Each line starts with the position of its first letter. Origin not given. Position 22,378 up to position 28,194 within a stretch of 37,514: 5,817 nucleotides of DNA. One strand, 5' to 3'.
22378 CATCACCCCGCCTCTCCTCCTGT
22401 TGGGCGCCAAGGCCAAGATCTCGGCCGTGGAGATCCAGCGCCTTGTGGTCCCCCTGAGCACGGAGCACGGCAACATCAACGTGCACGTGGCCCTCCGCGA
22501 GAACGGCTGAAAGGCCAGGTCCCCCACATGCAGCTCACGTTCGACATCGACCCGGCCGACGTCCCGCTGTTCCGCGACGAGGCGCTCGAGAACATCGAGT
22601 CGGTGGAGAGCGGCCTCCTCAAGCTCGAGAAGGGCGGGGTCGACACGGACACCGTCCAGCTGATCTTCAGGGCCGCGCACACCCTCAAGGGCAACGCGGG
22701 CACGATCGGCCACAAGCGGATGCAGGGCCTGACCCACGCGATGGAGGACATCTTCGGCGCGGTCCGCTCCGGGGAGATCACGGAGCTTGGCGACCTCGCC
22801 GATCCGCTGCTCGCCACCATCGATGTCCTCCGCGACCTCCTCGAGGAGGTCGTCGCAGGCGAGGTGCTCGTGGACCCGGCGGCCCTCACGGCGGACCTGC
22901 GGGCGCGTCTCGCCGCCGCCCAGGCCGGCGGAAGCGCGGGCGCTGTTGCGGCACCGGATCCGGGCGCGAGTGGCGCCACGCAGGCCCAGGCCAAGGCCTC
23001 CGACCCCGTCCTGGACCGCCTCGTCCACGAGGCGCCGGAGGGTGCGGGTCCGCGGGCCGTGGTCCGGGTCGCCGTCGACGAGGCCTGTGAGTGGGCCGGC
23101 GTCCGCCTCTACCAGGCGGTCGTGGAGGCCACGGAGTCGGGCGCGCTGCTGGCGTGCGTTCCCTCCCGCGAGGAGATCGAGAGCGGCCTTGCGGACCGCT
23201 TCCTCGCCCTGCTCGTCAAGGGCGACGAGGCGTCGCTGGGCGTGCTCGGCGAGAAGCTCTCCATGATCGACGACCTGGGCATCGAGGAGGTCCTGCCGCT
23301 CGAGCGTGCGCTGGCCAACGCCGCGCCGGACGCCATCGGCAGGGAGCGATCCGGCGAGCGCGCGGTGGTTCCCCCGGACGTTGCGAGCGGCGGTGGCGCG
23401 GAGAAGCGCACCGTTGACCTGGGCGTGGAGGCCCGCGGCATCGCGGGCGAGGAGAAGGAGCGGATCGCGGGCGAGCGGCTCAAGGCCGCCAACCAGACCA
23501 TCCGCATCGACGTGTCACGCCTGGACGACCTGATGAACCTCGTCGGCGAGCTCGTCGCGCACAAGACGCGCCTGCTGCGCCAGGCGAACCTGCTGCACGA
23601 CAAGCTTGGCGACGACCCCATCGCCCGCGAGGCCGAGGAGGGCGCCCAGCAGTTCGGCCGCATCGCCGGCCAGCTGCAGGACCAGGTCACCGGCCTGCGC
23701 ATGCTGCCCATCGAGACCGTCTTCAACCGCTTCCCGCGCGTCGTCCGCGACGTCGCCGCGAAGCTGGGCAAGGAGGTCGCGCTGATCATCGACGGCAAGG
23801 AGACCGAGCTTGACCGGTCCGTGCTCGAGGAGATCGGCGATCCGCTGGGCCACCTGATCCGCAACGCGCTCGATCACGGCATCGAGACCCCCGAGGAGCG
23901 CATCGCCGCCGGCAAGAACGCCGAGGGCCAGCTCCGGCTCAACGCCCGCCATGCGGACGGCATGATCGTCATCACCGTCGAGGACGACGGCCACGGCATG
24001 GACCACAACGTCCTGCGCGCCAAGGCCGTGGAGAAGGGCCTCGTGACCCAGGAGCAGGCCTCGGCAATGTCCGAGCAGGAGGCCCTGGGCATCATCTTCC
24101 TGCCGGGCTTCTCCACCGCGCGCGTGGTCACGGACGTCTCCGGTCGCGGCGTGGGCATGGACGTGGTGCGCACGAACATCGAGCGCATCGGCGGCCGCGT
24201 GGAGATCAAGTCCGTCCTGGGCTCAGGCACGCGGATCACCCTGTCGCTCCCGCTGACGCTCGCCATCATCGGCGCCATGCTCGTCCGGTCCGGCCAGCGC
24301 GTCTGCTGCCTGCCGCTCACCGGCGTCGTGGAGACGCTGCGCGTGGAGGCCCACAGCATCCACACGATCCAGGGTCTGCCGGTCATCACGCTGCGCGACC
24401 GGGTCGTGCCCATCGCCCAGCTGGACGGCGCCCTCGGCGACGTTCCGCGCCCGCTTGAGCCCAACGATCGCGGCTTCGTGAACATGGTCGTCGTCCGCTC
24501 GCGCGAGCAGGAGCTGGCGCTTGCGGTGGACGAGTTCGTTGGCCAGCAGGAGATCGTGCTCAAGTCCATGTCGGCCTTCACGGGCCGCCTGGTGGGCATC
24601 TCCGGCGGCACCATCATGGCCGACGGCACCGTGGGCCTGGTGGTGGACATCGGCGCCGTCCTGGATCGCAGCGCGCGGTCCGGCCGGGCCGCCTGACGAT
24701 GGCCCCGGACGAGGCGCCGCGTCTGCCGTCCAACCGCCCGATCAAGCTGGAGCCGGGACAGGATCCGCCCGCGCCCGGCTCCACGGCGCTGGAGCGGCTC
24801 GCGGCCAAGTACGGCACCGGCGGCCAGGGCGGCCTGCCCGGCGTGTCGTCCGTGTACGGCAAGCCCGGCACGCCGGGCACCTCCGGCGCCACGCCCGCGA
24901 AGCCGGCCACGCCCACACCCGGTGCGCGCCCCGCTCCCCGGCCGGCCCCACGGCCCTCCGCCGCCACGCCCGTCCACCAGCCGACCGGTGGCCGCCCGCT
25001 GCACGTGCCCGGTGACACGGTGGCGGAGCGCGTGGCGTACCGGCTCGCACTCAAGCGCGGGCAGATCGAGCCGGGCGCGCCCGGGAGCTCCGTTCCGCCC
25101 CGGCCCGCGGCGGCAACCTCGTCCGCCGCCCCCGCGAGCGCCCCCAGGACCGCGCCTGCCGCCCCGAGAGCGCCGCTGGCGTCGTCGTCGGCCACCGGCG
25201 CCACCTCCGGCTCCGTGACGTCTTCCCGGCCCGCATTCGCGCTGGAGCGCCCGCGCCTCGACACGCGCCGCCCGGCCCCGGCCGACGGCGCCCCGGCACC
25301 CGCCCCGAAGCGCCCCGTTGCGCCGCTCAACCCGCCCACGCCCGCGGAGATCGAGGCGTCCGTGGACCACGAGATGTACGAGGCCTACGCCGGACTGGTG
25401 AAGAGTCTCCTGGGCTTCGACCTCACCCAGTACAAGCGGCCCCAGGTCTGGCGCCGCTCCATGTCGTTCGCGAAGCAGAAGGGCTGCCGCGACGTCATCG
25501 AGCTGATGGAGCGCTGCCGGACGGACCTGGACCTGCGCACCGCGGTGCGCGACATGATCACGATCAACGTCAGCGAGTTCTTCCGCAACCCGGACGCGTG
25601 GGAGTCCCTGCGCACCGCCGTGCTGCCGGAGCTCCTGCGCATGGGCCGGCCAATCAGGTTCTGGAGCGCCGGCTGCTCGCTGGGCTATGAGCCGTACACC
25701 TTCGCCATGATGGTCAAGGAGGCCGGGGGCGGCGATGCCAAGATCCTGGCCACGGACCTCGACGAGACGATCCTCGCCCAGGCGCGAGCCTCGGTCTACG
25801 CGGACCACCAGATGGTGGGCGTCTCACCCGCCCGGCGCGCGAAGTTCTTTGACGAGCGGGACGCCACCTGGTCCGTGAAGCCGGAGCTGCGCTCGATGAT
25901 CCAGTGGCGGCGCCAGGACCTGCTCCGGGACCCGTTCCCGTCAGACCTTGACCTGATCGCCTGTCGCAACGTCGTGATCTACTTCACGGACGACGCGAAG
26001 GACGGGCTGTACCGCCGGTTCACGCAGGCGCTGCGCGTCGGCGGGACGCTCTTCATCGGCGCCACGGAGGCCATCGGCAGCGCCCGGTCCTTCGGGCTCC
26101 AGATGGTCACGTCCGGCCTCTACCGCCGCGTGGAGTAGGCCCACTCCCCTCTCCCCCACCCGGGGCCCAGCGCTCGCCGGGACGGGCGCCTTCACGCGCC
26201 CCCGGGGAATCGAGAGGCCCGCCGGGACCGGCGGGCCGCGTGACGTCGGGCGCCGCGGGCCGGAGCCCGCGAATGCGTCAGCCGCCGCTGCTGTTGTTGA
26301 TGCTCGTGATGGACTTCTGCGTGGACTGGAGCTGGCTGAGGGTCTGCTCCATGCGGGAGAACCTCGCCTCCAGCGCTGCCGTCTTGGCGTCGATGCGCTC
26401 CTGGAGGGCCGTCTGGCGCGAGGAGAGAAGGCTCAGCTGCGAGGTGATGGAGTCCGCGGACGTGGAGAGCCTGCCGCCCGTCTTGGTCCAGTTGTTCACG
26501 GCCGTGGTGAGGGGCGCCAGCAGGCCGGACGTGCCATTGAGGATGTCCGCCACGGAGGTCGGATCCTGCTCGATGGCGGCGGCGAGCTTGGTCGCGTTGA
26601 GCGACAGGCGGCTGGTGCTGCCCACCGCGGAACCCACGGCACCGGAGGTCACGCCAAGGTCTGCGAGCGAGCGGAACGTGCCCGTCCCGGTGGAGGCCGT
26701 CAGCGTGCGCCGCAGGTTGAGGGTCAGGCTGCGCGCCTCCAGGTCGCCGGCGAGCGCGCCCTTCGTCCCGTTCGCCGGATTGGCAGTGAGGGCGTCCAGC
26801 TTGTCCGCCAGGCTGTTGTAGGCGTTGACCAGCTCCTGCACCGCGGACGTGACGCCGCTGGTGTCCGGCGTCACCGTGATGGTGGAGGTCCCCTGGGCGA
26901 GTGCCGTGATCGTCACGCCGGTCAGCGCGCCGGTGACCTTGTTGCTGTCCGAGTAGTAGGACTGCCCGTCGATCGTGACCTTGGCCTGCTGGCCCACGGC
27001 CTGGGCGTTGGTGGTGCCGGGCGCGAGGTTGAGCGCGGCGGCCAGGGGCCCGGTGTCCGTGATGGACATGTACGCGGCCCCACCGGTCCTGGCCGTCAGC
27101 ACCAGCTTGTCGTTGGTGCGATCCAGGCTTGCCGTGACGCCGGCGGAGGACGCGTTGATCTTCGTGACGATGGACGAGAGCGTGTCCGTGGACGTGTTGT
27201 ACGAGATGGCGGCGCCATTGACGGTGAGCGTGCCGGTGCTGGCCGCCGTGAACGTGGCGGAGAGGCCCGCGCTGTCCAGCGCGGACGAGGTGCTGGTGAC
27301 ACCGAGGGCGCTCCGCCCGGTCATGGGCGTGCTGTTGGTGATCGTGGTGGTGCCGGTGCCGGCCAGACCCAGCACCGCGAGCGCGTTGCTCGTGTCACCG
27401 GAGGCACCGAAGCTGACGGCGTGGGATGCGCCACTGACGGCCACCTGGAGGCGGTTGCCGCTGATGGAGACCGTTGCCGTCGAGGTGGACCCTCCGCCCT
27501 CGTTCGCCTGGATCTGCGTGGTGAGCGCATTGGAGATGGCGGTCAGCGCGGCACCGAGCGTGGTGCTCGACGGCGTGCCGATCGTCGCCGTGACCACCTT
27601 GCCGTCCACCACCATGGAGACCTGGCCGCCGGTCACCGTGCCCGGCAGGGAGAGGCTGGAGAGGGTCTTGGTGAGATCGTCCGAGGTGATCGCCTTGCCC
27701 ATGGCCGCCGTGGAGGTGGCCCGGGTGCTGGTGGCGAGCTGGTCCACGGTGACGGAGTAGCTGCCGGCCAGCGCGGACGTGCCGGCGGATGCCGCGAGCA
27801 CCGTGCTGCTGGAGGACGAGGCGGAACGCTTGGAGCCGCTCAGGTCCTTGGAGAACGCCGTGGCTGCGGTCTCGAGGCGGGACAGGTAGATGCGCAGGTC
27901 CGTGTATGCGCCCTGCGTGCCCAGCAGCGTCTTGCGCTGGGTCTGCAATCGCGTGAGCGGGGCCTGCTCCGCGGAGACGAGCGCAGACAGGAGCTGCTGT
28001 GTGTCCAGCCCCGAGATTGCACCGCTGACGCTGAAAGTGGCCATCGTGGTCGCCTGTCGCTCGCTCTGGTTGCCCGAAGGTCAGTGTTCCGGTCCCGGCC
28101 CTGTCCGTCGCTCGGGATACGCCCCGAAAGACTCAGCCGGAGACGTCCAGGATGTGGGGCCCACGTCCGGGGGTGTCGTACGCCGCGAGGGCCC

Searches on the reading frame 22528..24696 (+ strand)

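Call 5: search_protein_families(library=pfam, proteins=[window:22528-24696:+], max_evalue=0.01)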
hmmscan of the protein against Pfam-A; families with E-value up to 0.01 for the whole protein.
window:22528-24696:+ (722 aa): 5 families
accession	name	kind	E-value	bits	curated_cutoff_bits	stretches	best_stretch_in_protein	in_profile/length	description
PF01584.24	CheW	-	3.8e-20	72.3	23.5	1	584-714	3-136/138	CheW-like domain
PF02895.20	H-kinase_dim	-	4.8e-17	62.6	23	1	322-387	1-65/68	Signal transducing histidine kinase, homodimeric domain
PF02518.31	HATPase_c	-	1.2e-16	61.6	26.4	1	438-577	4-110/111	Histidine kinase-, DNA gyrase B-, and HSP90-like ATPase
PF01627.28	Hpt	-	1.1e-14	54.9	24.6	1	14-110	5-83/84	Hpt domain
PF07194.16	P2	-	2.6e-06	27.8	23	1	179-248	4-75/81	P2 response regulator binding domain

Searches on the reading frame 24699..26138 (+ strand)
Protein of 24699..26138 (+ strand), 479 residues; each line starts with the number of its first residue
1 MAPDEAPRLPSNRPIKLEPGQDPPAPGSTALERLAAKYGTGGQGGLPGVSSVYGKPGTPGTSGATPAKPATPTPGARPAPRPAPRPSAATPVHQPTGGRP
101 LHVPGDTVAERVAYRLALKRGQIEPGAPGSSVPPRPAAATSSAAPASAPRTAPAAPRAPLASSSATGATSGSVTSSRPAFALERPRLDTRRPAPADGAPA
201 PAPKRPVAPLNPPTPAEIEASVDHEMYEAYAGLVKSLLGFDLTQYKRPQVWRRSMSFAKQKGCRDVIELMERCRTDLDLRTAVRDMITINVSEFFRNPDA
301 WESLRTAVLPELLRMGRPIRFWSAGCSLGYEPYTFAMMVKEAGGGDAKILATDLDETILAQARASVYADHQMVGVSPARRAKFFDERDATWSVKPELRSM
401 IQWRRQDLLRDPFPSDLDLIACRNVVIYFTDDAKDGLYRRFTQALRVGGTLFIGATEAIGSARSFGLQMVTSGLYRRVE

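Call 5: search_protein_families(library=pfam, proteins=[window:24699-26138:+], max_evalue=0.01)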
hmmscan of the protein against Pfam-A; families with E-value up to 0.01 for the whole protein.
window:24699-26138:+ (479 aa): 3 families
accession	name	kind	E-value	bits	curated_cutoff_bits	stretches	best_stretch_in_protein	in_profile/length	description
PF01739.24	CheR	-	1.7e-50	171.6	27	1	290-461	1-181/195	CheR methyltransferase, SAM binding domain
PF03705.20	CheR_N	-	7.4e-07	29.2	27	1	227-276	3-52/53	CheR methyltransferase, all-alpha domain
PF13649.12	Methyltransf_25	-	0.0001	23.4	27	0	400-449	47-97/97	Methyltransferase domain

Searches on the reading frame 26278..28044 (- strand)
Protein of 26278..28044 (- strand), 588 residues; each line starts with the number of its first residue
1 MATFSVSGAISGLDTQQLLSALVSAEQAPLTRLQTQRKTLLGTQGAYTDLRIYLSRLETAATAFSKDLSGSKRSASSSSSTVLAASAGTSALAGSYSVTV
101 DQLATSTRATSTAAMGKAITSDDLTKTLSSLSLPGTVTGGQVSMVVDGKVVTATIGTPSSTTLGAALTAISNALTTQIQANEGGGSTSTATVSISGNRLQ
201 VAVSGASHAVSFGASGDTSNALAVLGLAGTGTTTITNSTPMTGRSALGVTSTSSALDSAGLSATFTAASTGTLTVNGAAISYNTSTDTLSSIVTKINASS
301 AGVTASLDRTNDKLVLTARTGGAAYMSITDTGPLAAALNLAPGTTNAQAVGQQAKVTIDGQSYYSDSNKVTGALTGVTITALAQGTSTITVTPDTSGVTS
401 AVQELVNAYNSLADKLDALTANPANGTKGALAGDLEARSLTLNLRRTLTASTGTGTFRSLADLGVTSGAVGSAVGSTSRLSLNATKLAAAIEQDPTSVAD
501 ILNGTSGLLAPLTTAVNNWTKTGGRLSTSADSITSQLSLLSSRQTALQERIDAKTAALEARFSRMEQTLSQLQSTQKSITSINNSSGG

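Call 21: search_protein_families(library=pfam, proteins=[window:26278-28044:-], max_evalue=0.01)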
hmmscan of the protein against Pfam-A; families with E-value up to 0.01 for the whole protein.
window:26278-28044:- (588 aa): 2 families
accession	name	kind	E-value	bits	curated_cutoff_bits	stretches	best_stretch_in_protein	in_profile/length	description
PF07195.17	FliD_C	-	9.4e-45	153.3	25.4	1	351-574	1-236/236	Flagellar hook-associated protein 2 C-terminus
PF02465.23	FliD_N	-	7.4e-21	75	24.8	1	11-106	1-96/97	Flagellar hook-associated protein 2 N-terminus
